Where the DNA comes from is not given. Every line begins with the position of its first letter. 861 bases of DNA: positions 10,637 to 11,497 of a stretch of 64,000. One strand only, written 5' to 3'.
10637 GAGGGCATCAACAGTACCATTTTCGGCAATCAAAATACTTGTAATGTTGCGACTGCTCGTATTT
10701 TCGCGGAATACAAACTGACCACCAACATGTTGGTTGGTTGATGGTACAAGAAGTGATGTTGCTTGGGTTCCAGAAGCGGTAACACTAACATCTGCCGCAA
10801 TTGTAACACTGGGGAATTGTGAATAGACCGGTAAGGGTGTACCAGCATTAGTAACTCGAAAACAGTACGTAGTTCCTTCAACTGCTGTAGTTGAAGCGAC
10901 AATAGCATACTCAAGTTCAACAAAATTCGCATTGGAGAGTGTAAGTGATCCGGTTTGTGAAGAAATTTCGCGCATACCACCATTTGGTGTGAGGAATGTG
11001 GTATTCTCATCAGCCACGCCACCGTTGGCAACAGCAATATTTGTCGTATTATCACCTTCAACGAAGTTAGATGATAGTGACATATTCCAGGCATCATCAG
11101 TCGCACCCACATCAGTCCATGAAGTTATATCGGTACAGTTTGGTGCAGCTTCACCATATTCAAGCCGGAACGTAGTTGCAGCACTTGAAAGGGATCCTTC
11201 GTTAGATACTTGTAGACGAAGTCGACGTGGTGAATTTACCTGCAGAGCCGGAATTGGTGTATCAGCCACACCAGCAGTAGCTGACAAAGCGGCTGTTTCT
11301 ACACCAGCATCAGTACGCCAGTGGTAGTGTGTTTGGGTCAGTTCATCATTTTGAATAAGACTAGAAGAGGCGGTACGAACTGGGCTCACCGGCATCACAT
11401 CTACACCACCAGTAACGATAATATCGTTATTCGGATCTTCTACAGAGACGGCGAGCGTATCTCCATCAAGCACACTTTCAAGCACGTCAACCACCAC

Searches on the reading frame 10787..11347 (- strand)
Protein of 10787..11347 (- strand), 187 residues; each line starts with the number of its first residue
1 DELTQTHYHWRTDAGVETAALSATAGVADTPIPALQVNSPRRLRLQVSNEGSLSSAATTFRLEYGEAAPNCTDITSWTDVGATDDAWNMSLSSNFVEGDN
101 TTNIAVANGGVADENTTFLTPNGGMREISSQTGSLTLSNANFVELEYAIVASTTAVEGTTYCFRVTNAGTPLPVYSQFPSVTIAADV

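Call 29: find_homologous_proteins(query=A2, max_evalue=0.001)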
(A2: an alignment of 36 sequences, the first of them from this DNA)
Query A2 (36 sequences) (185 aa, profile of the alignment): 14 proteins with E <= 0.001 among 3636 candidates.
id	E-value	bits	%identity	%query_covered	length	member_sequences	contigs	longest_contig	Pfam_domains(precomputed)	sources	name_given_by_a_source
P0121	3.1e-73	263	26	76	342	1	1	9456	-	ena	-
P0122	1.8e-31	127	45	79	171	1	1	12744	-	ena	-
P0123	2.0e-31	127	37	19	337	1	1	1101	-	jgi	jgi:hypothetical protein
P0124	2.8e-29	120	31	9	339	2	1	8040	-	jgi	jgi:hypothetical protein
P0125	4.0e-27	113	67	60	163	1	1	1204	-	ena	-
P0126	4.0e-25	106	28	32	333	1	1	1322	-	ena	-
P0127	6.6e-23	99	32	12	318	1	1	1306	-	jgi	jgi:hypothetical protein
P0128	8.0e-23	99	51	61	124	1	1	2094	-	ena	-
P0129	4.1e-22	97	25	9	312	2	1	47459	-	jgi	jgi:hypothetical protein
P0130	3.5e-17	81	-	-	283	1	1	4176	-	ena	-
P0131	8.7e-15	73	-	-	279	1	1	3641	-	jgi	jgi:hypothetical protein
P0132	9.5e-14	69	59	24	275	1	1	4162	-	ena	-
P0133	4.7e-8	51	33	17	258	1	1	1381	-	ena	-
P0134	2.8e-7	48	56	39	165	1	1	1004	-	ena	-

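Call 34: search_protein_representatives(alignment_id=A2)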
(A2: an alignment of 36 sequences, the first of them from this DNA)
Query: 36 sequences, 180 profile positions. Proteins with E-value up to 0.001 (for the whole library): 3904; up to 1e-10: 2098; up to 1e-30: 465. The best 150 are listed.
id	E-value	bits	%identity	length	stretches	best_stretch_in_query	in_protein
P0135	0.0e+00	1278.2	-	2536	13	2-177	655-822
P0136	0.0e+00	1010.6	-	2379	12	2-177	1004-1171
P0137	3.5e-277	926.0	-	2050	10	3-177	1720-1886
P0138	5.7e-258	863.5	-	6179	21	2-176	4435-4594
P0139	1.6e-221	744.7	-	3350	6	2-179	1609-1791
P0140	3.2e-199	672.0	-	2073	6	2-179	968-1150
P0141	4.5e-187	632.5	-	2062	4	2-179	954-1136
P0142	1.9e-184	623.9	-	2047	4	2-179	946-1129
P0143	1.2e-183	621.3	-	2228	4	2-179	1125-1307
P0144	6.0e-183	619.0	-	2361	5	2-178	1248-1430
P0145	2.9e-172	584.2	-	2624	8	2-179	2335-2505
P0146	4.0e-172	583.8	-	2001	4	2-179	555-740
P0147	4.0e-171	580.5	-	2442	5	2-178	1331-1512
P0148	3.3e-159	541.7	-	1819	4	2-179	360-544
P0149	4.1e-155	528.3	-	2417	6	2-179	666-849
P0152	3.6e-148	505.7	-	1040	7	2-177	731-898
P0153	3.9e-145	495.8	-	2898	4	2-177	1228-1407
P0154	7.3e-143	488.4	-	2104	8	2-179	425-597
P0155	1.3e-139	477.8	-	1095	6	3-179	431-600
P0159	1.1e-127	438.9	-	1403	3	2-178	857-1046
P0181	6.7e-95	332.1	-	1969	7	3-175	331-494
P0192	7.7e-86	302.6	-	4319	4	2-179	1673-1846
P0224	5.1e-70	251.1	-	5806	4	2-177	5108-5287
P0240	5.8e-65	234.6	-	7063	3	2-178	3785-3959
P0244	5.0e-64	231.5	-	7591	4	2-179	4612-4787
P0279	5.4e-56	205.4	-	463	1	2-179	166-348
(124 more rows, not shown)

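Call 36: list_cluster_members(proteins=[P0135, P0136, P0138, P0139, P0145, P0152, P0192, P0224, P0244, P0279])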
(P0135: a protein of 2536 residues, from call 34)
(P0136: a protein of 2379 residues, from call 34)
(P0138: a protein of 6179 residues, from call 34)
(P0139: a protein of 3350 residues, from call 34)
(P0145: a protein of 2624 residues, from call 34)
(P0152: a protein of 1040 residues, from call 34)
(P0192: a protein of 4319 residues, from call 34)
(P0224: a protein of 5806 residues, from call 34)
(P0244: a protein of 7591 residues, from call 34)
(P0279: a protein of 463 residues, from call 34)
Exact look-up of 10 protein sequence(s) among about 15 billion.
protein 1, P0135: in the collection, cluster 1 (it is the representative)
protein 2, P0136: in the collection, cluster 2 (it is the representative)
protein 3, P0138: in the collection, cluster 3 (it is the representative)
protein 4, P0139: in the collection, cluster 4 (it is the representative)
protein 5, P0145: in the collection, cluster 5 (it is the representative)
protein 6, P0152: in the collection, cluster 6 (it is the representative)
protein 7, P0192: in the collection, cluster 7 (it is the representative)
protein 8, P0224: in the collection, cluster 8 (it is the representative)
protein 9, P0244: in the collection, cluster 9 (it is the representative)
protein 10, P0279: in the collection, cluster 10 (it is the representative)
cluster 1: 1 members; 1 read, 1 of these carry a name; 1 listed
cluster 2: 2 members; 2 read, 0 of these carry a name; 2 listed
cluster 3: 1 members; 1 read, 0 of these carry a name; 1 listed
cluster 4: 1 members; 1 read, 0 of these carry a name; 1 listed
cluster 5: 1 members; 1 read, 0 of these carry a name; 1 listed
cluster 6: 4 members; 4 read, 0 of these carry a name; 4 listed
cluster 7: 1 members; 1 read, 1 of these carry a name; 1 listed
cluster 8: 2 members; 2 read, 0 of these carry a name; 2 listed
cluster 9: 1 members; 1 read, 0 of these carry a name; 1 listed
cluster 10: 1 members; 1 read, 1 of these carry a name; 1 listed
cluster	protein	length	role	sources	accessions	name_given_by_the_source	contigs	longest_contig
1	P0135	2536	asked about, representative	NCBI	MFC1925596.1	hypothetical protein ACFLW2_02745 [Chloroflexota bacterium]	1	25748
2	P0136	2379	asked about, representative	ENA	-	-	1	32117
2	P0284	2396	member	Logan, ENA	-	-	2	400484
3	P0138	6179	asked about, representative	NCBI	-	-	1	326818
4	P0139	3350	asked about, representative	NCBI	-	-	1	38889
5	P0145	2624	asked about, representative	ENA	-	-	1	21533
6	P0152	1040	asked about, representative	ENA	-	-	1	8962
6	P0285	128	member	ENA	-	-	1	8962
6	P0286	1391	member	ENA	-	-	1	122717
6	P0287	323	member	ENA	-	-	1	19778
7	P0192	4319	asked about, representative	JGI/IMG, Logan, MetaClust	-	\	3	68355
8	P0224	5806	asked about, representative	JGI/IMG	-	-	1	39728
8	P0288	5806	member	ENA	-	-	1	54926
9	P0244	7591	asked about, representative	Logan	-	-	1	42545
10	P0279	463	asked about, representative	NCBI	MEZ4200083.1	MAG: hypothetical protein R3B69_00535 [Candidatus Paceibacterota bacterium]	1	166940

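Call 40: predict_structure(alignment_id=A3)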
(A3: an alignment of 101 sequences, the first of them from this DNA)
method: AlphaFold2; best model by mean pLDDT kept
length: 187 residues; sequences in the alignment: 101
mean_pLDDT: 96.8   pTM: 0.92
mean pLDDT of the five models: 96.8, 96.3, 96.1, 96.0, 95.6
residues with pLDDT >= 90: 181; 70-90: 5; 50-70: 1; < 50: 0
segments of 3 or more residues with pLDDT < 50: none
pLDDT, mean of each block of 10 residues (from residue 1): 98 91 96 98 98 98 97 98 97 96 95 97 97 98 99 97 98 98 91
secondary structure, 60 per line:
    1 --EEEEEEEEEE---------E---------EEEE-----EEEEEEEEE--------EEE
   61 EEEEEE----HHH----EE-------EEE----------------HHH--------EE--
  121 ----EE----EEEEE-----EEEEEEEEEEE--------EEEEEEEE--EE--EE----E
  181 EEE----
elements in order: E3-12 E32-35 E41-49 E58-66 E87-89 E131-135 E141-151 E160-167 E180-183

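Call 45: fold_search(model_id=the predicted structure, library=pdb)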
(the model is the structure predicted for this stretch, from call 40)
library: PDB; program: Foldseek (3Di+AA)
matches with E <= 10: 1775; with E <= 0.001: 0
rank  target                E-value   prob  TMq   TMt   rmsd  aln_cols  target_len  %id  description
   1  9ifr                  2.6e-03  0.99  0.36  0.49   8.8       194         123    8  CLIPPER domain from the Gram-negative fibrillar adhesin "B9T28_05395 (released 2025-11-26)
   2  1rho_C                3.5e-03  1.00  0.41  0.53   6.6       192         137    9  STRUCTURE OF RHO GUANINE NUCLEOTIDE DISSOCIATION INHIBITOR (released 1997-10-15)
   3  3wno_A                3.7e-03  1.00  0.36  0.11   4.7       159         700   11  D308A mutant of Bacillus circulans T-3040 cycloisomaltooligosaccharide glucanotransferase complexed with cycloisomalto (released 2014-02-05)
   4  3l3o_B                5.4e-03  0.99  0.35  0.35   7.0       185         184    8  Staphylococcal Complement Inhibitor (SCIN) in complex with Human Complement Component C3c (released 2010-08-04)
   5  3wnn_A                6.3e-03  1.00  0.36  0.11   4.7       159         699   11  D308A mutant of Bacillus circulans T-3040 cycloisomaltooligosaccharide glucanotransferase complexed with isomaltooctao (released 2014-02-05)
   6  3wnl_A                6.3e-03  1.00  0.34  0.11   4.7       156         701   11  D308A mutant of Bacillus circulans T-3040 cycloisomaltooligosaccharide glucanotransferase complexed with isomaltohexao (released 2014-02-05)
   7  3wnp_A                6.3e-03  1.00  0.36  0.11   6.4       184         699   10  D308A, F268V, D469Y, A513V, and Y515S quintuple mutant of Bacillus circulans T-3040 cycloisomaltooligosaccharide gluca (released 2014-02-05)
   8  2xdh                  7.9e-03  0.69  0.25  0.31  11.8       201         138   10  Non-cellulosomal cohesin from the hyperthermophilic archaeon Archaeoglobus fulgidus (released 2010-05-26)
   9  2jht_A                8.3e-03  0.96  0.36  0.45   8.4       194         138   10  CRYSTAL STRUCTURE OF RHOGDI K135T,K138T,K141T MUTANT (released 2007-05-08)
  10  3wnn_B                8.8e-03  1.00  0.37  0.11   4.1       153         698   12  D308A mutant of Bacillus circulans T-3040 cycloisomaltooligosaccharide glucanotransferase complexed with isomaltooctao (released 2014-02-05)
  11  1ft3_A                8.8e-03  1.00  0.42  0.56   6.0       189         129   10  CRYSTAL STRUCTURE OF TRUNCATED RHOGDI K141A MUTANT (released 2001-05-02)
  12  6kgd_A                9.3e-03  0.96  0.35  0.42   8.8       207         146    8  Crystal structure of CaDoc0917(R49D)-CaCohA2 complex at pH 8.0 (released 2020-07-08)
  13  5axh_A                1.0e-02  1.00  0.38  0.14   4.1       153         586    7  Crystal structure of thermophilic dextranase from Thermoanaerobacter pseudethanolicus, D312G mutant in complex with is (released 2015-11-11)
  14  2qki_E                1.2e-02  0.99  0.36  0.36   6.8       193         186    8  Human C3c in complex with the inhibitor compstatin (released 2007-08-14)
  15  6kgc_A                1.2e-02  0.90  0.33  0.40  10.8       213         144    8  Crystal structure of CaDoc0917(R49D)-CaCohA2 complex at pH 5.4 (released 2020-07-08)
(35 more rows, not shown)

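Call 74: fold_search(model_id=the predicted structure, library=viral)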
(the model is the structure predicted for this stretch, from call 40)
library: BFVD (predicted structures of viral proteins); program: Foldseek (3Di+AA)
matches with E <= 10: 698; with E <= 0.001: 0
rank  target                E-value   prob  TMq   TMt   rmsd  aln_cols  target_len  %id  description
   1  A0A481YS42            1.2e-02  0.94  0.39  0.46   8.5       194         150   10  Uncharacterized protein [Marseillevirus LCMAC101]
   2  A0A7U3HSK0            1.3e-02  0.97  0.35  0.38   8.9       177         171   13  (no name in the UniProt tables at hand)
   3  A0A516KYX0            2.1e-02  0.94  0.38  0.12   8.0       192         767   11  (no name in the UniProt tables at hand)
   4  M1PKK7                2.1e-02  0.85  0.37  0.45   9.8       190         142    8  (no name in the UniProt tables at hand)
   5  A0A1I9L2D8            2.2e-02  0.97  0.33  0.13   5.7       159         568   11  Hemagglutinin-like protein [Xanthomonas phage XAJ2]
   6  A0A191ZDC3            3.0e-02  0.69  0.28  0.23   6.0       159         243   12  Putative coagulation factor 5/8 domain-containing protein [Erwinia phage vB_EamP_Gutmeister]
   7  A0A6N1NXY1            3.2e-02  0.80  0.30  0.07   9.9       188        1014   11  DUF11 domain-containing protein [Tupanvirus soda lake]
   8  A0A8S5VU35            3.6e-02  0.30  0.28  0.09  15.7       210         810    7  Uncharacterized protein [Ackermannviridae sp.]
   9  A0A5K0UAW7            4.0e-02  0.20  0.26  0.15  18.6       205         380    8  Ig family protein [Yasminevirus sp. GU-2018]
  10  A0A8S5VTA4            4.2e-02  0.63  0.37  0.10  13.5       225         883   11  (no name in the UniProt tables at hand)
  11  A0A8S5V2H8            4.5e-02  0.38  0.27  0.26  18.1       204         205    6  Uncharacterized protein [CrAss-like virus sp. ctelJ1]
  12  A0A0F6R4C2            5.3e-02  0.30  0.26  0.20  10.8       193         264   11  A118 [Rat cytomegalovirus ALL-03]
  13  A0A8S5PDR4            5.9e-02  0.33  0.26  0.28  14.0       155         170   10  Uncharacterized protein [Siphoviridae sp. ctorp6]
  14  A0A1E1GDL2            6.6e-02  0.25  0.29  0.21  17.6       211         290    9  (no name in the UniProt tables at hand)
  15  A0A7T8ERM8            7.3e-02  0.54  0.31  0.25  11.4       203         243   10  (no name in the UniProt tables at hand)
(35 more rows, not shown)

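Call 82: search_protein_families(library=pfam, alignment_id=A3, max_evalue=1)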
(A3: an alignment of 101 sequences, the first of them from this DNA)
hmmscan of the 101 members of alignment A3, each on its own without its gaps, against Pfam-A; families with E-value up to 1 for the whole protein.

A. member 1, seq(187 aa): 0 families

B. families by the number of members that match (of 101 scanned): 33 families (the first 25 are shown)
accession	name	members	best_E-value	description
PF19408.5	PKD_6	3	0.012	PKD-like domain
PF07705.17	CARDB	3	0.022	CARDB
PF14292.12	SusE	2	0.0067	SusE outer membrane protein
PF06153.16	CdAMP_rec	2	0.11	Cyclic-di-AMP receptor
PF21190.3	Bbp16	2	0.12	Bbp16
PF24297.1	DUF7481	1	0.013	Family of unknown function (DUF7481)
PF25564.1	DUF7933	1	0.013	Domain of unknown function (DUF7933)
PF15356.11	SPR1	1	0.028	Psoriasis susceptibility locus 2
PF00963.24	Cohesin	1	0.03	Cohesin domain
PF25544.1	Ependymin_amoebozoa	1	0.038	Ependymin domain, amoebozoa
PF09023.15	Staphostatin_B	1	0.046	Staphostatin B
PF10448.14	POC3_POC4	1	0.048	20S proteasome chaperone assembly proteins 3 and 4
PF05805.17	L6_membrane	1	0.056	L6 membrane protein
PF07886.16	BA14K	1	0.067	BA14K-like protein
PF22819.2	TcaA_5th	1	0.074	TcaA protein NTF2-like domain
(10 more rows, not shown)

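Call 83: search_protein_families(library=ncbifam, alignment_id=A3, max_evalue=1)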
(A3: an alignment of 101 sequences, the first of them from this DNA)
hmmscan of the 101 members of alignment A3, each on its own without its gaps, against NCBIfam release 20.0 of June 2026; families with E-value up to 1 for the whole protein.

A. member 1, seq(187 aa): 0 families

B. families by the number of members that match (of 101 scanned): 13 families
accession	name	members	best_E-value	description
NF004196.0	PRK05650.1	1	0.0083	SDR family oxidoreductase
NF041364.1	GntC_guanitoxin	1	0.013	guanitoxin biosynthesis PLP-dependent (S)-gamma-hydroxy-L-arginine cyclodehydratase GntC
NF033752.1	linaridin_CypA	1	0.013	cypemycin family RiPP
TIGR02597.1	TIGR02597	1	0.013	TIGR02597 family protein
NF033950.0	Cas12c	1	0.032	type V CRISPR-associated protein Cas12c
NF040521.1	C45_proenzyme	1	0.065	C45 family autoproteolytic acyltransferase/hydrolase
NF007960.1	PRK10680.1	1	0.096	molybdopterin molybdotransferase MoeA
NF011380.0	PRK14805.1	1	0.11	ornithine carbamoyltransferase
NF008490.0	PRK11401.1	1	0.11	enamine/imine deaminase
TIGR01479.1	GMP_PMI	1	0.14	mannose-1-phosphate guanylyltransferase/mannose-6-phosphate isomerase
TIGR00515.1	accD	1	0.15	acetyl-CoA carboxylase, carboxyltransferase subunit beta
TIGR02343.1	chap_CCT_epsi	1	0.17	T-complex protein 1 subunit epsilon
NF041258.1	motor_HelR_2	1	0.18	RNA polymerase recycling motor ATPase HelR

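Call 85: list_cluster_members(proteins=[P0137, P0139, P0143, P0146, P0153, P0154, P0155, P0159, P0181, P0240])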
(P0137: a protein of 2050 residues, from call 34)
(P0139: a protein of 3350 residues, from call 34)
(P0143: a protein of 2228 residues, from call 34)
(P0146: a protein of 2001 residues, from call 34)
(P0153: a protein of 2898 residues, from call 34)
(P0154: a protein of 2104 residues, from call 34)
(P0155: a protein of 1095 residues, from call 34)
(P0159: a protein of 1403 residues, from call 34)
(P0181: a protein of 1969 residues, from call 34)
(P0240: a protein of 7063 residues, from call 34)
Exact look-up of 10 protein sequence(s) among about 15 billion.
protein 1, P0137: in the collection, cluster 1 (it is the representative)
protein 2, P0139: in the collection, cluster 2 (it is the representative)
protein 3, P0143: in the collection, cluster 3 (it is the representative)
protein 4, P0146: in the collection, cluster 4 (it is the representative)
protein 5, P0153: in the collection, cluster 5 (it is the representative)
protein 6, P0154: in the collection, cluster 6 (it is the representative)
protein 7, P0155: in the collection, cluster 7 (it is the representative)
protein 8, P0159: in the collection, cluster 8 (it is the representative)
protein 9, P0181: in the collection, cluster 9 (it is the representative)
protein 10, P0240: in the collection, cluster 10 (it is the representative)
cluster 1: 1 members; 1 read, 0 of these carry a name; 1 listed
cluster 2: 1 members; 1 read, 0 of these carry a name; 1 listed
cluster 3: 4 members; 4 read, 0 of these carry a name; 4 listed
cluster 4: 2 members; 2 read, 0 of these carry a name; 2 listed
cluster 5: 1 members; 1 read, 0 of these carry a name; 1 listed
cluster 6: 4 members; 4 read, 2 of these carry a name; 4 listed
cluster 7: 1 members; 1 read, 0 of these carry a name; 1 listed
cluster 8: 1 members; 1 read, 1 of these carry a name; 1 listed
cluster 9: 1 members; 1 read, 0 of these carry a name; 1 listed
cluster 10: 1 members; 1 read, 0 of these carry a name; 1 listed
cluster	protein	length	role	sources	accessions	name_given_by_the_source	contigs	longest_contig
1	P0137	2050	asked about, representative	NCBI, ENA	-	-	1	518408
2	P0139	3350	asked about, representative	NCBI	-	-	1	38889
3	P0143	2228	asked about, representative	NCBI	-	-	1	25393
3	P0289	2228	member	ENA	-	-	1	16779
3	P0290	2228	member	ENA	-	-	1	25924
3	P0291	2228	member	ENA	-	-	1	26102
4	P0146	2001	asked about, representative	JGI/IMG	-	-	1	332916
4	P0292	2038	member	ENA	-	-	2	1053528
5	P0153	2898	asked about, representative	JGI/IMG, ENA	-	-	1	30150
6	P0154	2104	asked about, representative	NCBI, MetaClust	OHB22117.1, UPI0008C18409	MAG: hypothetical protein A2939_05805, partial [Parcubacteria group bacterium ... | status=active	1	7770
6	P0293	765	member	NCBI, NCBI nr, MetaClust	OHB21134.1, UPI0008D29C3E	MAG: hypothetical protein A3J67_01305 [Parcubacteria group bacterium ... | status=active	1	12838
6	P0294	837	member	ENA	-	-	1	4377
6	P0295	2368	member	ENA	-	-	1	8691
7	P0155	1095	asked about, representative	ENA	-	-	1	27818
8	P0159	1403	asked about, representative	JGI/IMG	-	hypothetical protein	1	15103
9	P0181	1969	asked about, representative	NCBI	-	-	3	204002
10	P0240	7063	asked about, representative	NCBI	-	-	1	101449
